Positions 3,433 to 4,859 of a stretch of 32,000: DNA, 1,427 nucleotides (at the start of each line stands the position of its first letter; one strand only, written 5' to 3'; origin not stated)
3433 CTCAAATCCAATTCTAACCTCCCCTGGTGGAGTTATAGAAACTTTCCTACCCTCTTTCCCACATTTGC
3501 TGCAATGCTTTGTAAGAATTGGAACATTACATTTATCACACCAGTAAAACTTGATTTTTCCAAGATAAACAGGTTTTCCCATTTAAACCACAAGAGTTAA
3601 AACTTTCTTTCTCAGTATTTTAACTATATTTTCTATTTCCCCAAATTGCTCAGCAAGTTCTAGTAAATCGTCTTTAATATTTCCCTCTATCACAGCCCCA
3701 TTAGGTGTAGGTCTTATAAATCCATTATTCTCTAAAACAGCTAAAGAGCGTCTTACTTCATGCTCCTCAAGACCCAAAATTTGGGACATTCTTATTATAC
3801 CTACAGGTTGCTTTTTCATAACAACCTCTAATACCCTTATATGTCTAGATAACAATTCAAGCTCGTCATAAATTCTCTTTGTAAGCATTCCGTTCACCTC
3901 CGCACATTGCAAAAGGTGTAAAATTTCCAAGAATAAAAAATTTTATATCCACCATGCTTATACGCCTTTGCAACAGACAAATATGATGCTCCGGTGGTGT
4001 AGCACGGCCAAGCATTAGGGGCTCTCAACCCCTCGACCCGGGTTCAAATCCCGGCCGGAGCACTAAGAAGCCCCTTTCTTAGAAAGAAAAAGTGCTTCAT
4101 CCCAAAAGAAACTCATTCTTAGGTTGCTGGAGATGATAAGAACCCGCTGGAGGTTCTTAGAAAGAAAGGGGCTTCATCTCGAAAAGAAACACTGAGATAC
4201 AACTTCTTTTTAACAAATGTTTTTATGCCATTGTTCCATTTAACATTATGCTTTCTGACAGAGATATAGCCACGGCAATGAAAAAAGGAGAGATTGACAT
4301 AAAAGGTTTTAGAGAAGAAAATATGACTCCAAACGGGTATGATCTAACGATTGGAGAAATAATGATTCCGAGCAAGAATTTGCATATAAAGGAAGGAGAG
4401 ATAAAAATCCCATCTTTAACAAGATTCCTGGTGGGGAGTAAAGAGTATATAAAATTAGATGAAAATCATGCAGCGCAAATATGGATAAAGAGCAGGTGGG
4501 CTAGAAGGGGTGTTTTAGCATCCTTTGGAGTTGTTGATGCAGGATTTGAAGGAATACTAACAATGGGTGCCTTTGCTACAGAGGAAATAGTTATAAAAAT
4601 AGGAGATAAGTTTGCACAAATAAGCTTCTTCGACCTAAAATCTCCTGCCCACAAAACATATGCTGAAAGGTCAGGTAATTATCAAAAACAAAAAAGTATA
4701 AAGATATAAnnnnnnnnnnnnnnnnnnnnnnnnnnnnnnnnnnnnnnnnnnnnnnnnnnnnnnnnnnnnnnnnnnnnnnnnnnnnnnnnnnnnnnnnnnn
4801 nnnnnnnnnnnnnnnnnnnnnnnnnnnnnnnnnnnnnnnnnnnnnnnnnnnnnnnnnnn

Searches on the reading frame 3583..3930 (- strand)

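Call 3: search_protein_families(library=pfam, proteins=[window:3583-3930:-], max_evalue=1)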
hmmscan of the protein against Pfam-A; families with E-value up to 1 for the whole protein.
window:3583-3930:- (115 aa): 10 families
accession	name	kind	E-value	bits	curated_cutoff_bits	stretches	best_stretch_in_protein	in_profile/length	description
PF21715.3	CggR_N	-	7.6e-05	22.8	30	1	29-83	4-58/71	CggR N-terminal DNA binding domain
PF25212.1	HVO_A0114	-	0.0012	19.1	27.6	1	28-78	22-72/84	HVO_A0114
PF09339.16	HTH_IclR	-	0.0062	16.7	22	1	27-74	2-50/52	IclR helix-turn-helix domain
PF08220.18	HTH_DeoR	-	0.0099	16.1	21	1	29-81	1-53/57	DeoR-like helix-turn-helix domain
PF05491.19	RuvB_C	-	0.027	14.9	24.7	1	28-78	6-60/72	RuvB C-terminal winged helix domain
PF01978.25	TrmB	-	0.04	14.2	25.6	1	25-75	5-55/68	Sugar-specific transcriptional regulator TrmB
PF07848.18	PaaX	-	0.041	14.6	24.8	1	45-78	26-59/70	PaaX-like protein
PF02002.24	TFIIE_alpha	-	0.054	13.8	22.9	1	29-72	14-57/105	TFIIE alpha subunit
PF06163.17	DUF977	-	0.13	12.7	22.1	1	31-79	15-64/134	Bacterial protein of unknown function (DUF977)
PF24409.1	wHTH-PRTase_assc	-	0.15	12.6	27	1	46-74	15-43/83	wHTH-PRTase associated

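Call 4: search_protein_families(library=ncbifam, proteins=[window:3583-3930:-], max_evalue=1)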
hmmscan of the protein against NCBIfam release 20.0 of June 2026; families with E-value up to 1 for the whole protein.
window:3583-3930:- (115 aa): 9 families
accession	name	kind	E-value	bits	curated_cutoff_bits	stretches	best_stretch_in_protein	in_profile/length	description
NF033788.1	HTH_metalloreg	subfamily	0.005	16.6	55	1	31-88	14-71/77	metalloregulator ArsR/SmtB family transcription factor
NF053606.1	Sta1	subfamily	0.0069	16.5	80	1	26-73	18-65/100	Sta1 family transcriptional regulator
NF007341.0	PRK09834.1-3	equivalog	0.0071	15.5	269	1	21-105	4-88/274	DNA-binding transcriptional regulator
NF053704.1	TransRegCcpNBacil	equivalog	0.0086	15.5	260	1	25-78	2-56/208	transcriptional regulator CcpN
NF040887.2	trans_reg_YciT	exception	0.015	14.9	450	1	28-77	3-52/246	DNA-binding transcriptional regulator YciT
NF040939.2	trans_reg_lrs14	equivalog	0.019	15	90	1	28-73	21-67/103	Lrs14 family HTH-type transcriptional regulator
NF041397.1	TranRegGlpR_Halo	equivalog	0.029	14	300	1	29-80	6-57/253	HTH-type transcriptional regulator GlpR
TIGR02431.1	pcaR_pcaU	subfamily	0.053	12.8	284.75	1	24-73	5-55/248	beta-ketoadipate pathway transcriptional regulators, PcaR/PcaU/PobR family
NF006811.0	PRK09333.1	equivalog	0.14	11.7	156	0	56-82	95-121/150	30S ribosomal protein S19e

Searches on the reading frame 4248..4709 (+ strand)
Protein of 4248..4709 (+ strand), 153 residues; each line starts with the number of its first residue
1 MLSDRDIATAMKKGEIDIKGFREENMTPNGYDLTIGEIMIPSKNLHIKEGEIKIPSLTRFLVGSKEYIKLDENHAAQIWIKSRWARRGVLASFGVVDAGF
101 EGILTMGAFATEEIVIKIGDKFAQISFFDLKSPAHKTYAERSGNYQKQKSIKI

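Call 3: search_protein_families(library=pfam, proteins=[window:4248-4709:+], max_evalue=1)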
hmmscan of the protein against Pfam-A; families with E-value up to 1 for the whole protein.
window:4248-4709:+ (153 aa): 2 families
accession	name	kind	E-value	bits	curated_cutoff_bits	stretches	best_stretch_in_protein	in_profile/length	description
PF22769.1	DCD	-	3.7e-18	66.5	27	1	1-129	1-152/153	dCTP deaminase-like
PF00692.24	dUTPase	-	0.0001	22.5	22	1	54-139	26-113/129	dUTPase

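Call 4: search_protein_families(library=ncbifam, proteins=[window:4248-4709:+], max_evalue=1)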
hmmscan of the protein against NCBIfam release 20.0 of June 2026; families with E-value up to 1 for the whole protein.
window:4248-4709:+ (153 aa): 4 families
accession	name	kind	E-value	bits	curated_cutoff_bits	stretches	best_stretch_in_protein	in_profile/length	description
TIGR02274.1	dCTP_deam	equivalog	1e-28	100.3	92.8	1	1-151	1-175/180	dCTP deaminase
NF002598.0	PRK02253.1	equivalog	5.4e-08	32.5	130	2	59-148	77-164/167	deoxyuridine 5'-triphosphate nucleotidohydrolase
TIGR00576.1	dut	superfamily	0.00048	19.9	102.55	1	49-132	30-118/143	dUTP diphosphatase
NF001862.0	PRK00601.1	equivalog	0.0021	17.7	103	1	49-132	37-125/150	dUTP diphosphatase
